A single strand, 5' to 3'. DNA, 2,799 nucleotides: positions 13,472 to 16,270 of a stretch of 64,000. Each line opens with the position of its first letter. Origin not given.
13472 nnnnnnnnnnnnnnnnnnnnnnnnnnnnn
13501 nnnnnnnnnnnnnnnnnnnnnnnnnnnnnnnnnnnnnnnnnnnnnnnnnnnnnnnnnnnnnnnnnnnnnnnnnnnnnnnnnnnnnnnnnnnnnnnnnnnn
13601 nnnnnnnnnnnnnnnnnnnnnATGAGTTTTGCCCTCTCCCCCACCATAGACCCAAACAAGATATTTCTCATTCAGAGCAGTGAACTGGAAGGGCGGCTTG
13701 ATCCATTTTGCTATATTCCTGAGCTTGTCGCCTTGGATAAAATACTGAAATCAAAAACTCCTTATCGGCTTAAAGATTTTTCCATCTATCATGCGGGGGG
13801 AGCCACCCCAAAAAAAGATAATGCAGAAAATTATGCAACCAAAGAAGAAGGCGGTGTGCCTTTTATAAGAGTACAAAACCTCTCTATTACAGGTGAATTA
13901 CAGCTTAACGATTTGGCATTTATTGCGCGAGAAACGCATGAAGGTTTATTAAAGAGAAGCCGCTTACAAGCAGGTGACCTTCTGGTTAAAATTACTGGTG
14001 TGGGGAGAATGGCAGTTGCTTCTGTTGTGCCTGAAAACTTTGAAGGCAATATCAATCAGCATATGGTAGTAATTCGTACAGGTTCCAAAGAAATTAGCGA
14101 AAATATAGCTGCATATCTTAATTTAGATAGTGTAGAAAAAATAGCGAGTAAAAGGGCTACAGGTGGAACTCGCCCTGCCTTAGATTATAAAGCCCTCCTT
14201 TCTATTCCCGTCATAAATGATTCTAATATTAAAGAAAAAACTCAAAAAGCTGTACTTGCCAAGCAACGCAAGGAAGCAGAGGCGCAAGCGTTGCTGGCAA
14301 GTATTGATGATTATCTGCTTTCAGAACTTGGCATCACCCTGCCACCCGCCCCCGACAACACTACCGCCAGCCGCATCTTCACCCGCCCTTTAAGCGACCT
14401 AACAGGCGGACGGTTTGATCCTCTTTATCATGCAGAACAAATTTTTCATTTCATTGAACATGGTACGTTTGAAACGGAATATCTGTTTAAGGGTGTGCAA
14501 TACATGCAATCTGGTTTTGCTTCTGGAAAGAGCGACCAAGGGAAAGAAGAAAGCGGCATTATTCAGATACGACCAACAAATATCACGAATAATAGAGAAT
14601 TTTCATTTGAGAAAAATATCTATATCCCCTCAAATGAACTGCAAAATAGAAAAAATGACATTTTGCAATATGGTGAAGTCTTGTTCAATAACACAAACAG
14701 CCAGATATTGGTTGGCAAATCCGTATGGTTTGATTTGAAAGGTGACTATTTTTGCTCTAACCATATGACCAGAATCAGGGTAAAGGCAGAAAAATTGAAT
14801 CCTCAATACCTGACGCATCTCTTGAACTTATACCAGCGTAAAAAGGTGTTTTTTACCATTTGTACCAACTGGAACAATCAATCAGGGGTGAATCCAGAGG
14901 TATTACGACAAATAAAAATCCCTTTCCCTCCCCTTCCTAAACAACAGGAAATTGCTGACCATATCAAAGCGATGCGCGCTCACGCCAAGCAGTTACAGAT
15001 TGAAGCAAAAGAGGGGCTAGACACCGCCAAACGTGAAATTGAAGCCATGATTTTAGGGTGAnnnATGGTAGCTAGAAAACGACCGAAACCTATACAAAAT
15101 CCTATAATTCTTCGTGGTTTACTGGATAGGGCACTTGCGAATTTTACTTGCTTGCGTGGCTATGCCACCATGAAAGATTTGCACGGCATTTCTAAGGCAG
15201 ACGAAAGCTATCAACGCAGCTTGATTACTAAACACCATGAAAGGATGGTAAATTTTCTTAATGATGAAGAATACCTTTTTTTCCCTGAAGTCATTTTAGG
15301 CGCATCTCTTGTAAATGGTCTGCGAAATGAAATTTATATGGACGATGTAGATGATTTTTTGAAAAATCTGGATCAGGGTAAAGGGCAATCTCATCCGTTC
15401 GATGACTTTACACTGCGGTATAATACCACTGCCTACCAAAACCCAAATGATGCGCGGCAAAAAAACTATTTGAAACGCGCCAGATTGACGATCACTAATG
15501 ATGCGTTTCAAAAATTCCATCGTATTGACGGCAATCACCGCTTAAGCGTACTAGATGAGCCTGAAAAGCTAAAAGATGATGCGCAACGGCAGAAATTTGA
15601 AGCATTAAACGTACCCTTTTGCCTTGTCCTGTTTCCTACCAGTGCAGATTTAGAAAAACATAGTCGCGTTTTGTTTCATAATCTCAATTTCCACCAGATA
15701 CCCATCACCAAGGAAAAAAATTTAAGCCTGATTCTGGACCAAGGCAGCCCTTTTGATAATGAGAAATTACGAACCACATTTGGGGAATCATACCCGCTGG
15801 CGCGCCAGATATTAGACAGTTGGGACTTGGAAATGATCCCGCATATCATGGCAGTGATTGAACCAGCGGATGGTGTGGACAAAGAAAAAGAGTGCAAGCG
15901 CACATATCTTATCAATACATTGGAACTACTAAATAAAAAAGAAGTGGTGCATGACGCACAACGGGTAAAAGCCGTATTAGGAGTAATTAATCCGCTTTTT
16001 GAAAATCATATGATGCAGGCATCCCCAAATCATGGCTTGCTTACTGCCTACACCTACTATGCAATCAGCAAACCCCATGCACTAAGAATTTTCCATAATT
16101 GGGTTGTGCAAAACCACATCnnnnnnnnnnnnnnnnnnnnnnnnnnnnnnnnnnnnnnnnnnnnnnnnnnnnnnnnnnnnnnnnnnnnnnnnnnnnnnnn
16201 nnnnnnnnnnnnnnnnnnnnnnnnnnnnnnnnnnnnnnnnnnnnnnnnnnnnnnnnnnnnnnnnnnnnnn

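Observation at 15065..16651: Undescribed-looking third component: DndB/DGQHR (ParB-like) domain fused to a TIR/deoxyribosyltransferase-like domain, coupled to the RM pair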

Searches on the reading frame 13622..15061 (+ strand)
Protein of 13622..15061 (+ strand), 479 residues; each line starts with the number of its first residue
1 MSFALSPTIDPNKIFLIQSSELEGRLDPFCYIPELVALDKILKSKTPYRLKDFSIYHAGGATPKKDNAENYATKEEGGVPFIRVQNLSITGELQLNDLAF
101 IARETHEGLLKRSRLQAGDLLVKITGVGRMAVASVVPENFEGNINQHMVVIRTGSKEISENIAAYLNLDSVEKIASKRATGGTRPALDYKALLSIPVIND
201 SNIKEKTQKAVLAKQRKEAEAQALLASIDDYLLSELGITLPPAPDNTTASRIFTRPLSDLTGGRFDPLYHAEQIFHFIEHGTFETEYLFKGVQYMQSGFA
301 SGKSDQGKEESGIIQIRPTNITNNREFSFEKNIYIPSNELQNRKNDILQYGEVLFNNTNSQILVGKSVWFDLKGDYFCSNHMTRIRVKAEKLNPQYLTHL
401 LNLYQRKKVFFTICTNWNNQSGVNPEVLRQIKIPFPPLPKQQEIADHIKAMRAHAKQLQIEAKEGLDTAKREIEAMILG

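Call 3: search_protein_families(library=pfam, proteins=[window:13622-15061:+], max_evalue=1)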
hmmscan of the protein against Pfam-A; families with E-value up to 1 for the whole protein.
window:13622-15061:+ (479 aa): 4 families
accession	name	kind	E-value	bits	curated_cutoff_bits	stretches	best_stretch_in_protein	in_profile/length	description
PF01420.25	Methylase_S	-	8.4e-19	68.8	22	2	316-453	35-154/168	Type I restriction modification DNA specificity domain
PF02938.19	GAD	-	0.019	15.6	23.4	0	74-122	38-82/95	GAD domain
PF05113.18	DUF693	-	0.052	13.2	25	1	63-133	222-287/313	Protein of unknown function (DUF693)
PF19908.4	DUF6381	-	0.2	11.9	26.6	1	441-472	4-35/62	Family of unknown function (DUF6381)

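Call 4: search_protein_families(library=padloc, proteins=[window:13622-15061:+], max_evalue=1)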
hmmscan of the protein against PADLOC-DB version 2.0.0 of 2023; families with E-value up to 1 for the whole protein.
window:13622-15061:+ (479 aa): 101 families (the best 25 are shown)
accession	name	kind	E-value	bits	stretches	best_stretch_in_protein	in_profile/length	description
PDLC03148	Specificity_I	-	5.7e-41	138.7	2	127-478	105-449/453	Type I specificity subunit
PDLC03171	Specificity_I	-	4.9e-35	119.2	2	295-456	187-340/653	Type I specificity subunit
PDLC03100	Specificity_I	-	8.2e-34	115.7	2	291-463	204-374/392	Type I specificity subunit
PDLC03107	Specificity_I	-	2.1e-32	110.7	2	295-459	208-370/392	Type I specificity subunit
PDLC03086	Specificity_I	-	5.5e-30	102.7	2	301-452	26-174/458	Type I specificity subunit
PDLC03072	Specificity_I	-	2.9e-29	100.4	2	293-468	247-420/448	Type I specificity subunit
PDLC03169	Specificity_I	-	4.2e-29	100.2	2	296-459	234-393/461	Type I specificity subunit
PDLC03069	Specificity_I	-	1.9e-27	94.4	2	304-460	213-366/387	Type I specificity subunit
PDLC03179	Specificity_I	-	7.2e-26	89.2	2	294-462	403-569/589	Type I specificity subunit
PDLC03109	Specificity_I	-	1.5e-25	87.8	2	301-472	312-484/591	Type I specificity subunit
PDLC03089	Specificity_I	-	4.3e-25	86.7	2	302-451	23-168/446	Type I specificity subunit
PDLC03105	Specificity_I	-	4.5e-25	87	2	293-470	247-420/448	Type I specificity subunit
PDLC03168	Specificity_I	-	1.4e-24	85.4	2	299-451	19-165/459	Type I specificity subunit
PDLC03178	Specificity_I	-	9.5e-24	82.5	2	297-451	232-384/411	Type I specificity subunit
PDLC04137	mad5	-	2.8e-23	80.8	2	308-463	27-174/392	mads_5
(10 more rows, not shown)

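Call 5: search_protein_families(library=ncbifam, proteins=[window:13622-15061:+], max_evalue=1)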
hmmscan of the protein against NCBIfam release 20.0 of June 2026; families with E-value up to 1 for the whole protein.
window:13622-15061:+ (479 aa): 2 families
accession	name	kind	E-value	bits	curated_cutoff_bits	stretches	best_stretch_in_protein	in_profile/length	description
NF047740.1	antiphage_MADS5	equivalog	8.8e-20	71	400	1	23-462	15-449/461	methylation-associated defense system restriction endonuclease subunit S MAD5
NF007278.0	PRK09737.1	equivalog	1.3e-16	60.4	662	2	318-457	250-391/461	type I restriction-modification system specificity subunit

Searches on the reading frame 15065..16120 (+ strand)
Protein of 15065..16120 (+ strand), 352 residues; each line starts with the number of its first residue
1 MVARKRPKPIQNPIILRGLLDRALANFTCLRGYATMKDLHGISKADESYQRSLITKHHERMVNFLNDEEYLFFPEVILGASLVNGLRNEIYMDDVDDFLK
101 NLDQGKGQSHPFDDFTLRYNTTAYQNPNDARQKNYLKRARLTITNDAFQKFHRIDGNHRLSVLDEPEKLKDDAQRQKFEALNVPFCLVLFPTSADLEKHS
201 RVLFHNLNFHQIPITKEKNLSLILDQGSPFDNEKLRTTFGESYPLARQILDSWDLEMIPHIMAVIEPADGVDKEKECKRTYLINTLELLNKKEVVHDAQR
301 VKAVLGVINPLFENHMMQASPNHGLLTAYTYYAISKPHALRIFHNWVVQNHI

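Call 49: search_solved_structures(query=A3, max_evalue=10, show_alignments=3)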
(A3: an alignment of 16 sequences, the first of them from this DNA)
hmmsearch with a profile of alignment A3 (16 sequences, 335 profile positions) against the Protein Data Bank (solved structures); distinct sequences matched with E-value up to 10: 2.
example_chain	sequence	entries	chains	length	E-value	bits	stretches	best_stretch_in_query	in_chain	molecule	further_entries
8su7_A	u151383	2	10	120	0.53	12.7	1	203-250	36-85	7,8-dihydroneopterin aldolase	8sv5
5f3m_A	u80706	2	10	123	0.56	12.6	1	203-250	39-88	7,8-dihydroneopterin aldolase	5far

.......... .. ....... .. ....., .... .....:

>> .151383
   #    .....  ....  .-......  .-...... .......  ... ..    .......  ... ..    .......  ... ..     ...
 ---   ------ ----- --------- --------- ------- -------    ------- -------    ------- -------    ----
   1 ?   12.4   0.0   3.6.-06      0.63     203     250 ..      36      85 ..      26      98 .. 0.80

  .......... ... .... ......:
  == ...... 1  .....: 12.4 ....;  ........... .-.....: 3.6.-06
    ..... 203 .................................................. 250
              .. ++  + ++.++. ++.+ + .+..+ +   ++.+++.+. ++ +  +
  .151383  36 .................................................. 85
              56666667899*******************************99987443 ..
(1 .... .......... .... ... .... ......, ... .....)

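Call 58: predict_structure(alignment_id=A3)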
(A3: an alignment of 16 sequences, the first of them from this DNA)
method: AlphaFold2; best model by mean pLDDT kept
length: 352 residues; sequences in the alignment: 16
mean_pLDDT: 82.2   pTM: 0.55
mean pLDDT of the five models: 82.2, 82.1, 80.7, 80.0, 79.8
residues with pLDDT >= 90: 128; 70-90: 161; 50-70: 48; < 50: 15
segments of 3 or more residues with pLDDT < 50: 1-6, 70-72, 209-214
pLDDT, mean of each block of 10 residues (from residue 1): 47 89 86 92 78 66 72 74 66 84 84 90 83 88 83 76 87 91 91 88 66 64 81 88 93 88 77 75 94 93 93 80 89 95 89 65
secondary structure, 60 per line:
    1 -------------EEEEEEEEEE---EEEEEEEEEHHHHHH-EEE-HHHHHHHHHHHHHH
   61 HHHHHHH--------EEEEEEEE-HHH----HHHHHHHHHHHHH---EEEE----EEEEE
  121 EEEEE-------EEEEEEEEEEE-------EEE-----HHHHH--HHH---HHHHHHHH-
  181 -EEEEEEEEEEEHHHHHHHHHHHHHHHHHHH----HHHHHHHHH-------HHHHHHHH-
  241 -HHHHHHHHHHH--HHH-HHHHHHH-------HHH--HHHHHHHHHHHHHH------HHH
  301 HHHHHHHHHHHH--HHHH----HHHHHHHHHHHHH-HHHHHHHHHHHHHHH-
elements in order: E14-23 E27-35 H36-41 E43-45 H47-67 E76-83 H92-104 E108-111 E116-125 E133-143 E151-153 H159-163 H172-179 E182-192 H193-211 H216-224 H232-239 H242-252 H259-265 H278-291 H298-312 H315-318 H323-335 H337-351

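Call 60: fold_search(model_id=the predicted structure, library=pdb)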
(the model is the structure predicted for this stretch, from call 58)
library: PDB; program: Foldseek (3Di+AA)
matches with E <= 10: 392; with E <= 0.001: 0
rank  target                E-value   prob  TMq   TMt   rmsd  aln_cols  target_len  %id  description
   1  5jrw_A                6.1e-02  0.09  0.13  0.13  25.4       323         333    8  Crystal structure of Thermotoga maritima mutant D89R/D253R (released 2017-01-25)
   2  5jtg_E                9.6e-02  0.09  0.13  0.14  25.9       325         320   10  Crystal structure of Thermotoga maritima mutant D89K/D253K (released 2017-01-25)
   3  3jcf_A                9.6e-02  0.06  0.10  0.10  22.4       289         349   12  Cryo-EM structure of the magnesium channel CorA in the closed symmetric magnesium-bound state (released 2016-02-17)
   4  5xil                  1.1e-01  0.12  0.10  0.08  19.0       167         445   10  Crystal Structure of Leishmania major Prolyl-tRNA Synthetase (LmPRS) (released 2018-03-07)
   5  5jrw_C                1.1e-01  0.07  0.12  0.12  26.3       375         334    9  Crystal structure of Thermotoga maritima mutant D89R/D253R (released 2017-01-25)
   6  5lt2_D                1.3e-01  0.06  0.09  0.10  19.1       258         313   10  nucleotide-free kinesin-1 motor domain, P1 crystal form (released 2017-03-01)
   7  8tme_E                1.3e-01  0.08  0.13  0.13  25.4       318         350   10  Cryo-EM structure of CorA in complex with conformation-specific synthetic antibody C18 and 100 uM MgCl2, State MG0.1-1 (released 2025-02-12)
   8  8tmj_B                1.5e-01  0.05  0.11  0.11  25.9       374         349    9  Cryo-EM structure of CorA in complex with conformation-specific synthetic antibody C18 and 100 uM MgCl2, State MG0.1-2 (released 2025-02-12)
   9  5jrw_D                1.7e-01  0.08  0.14  0.14  25.0       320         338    8  Crystal structure of Thermotoga maritima mutant D89R/D253R (released 2017-01-25)
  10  9o5d_D                1.7e-01  0.06  0.10  0.10  22.6       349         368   11  The KICSTOR-GATOR1-SAMTOR complex (released 2026-01-21)
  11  9o5a_H                1.8e-01  0.06  0.10  0.10  22.5       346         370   11  The KICSTOR-GATOR1 complex (released 2026-02-18)
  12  8tmd_E                2.0e-01  0.09  0.14  0.14  24.2       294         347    9  Cryo-EM structure of CorA in complex with conformation-specific synthetic antibody C18 and 100 uM MgCl2, State MG0.1-1 (released 2025-02-12)
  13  7x1o_A                2.2e-01  0.10  0.10  0.08  17.1       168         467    8  Homo sapiens Prolyl-tRNA Synthetase (HsPRS) in Complex with double inhibitors HF and L95 (released 2023-08-30)
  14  8tmi_E                2.2e-01  0.06  0.11  0.11  22.4       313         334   13  Cryo-EM structure of CorA in complex with conformation-specific synthetic antibody C18 and 100 uM MgCl2, State MG0.1-2 (released 2025-02-12)
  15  8tmj_D                2.2e-01  0.05  0.11  0.11  22.9       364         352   12  Cryo-EM structure of CorA in complex with conformation-specific synthetic antibody C18 and 100 uM MgCl2, State MG0.1-2 (released 2025-02-12)
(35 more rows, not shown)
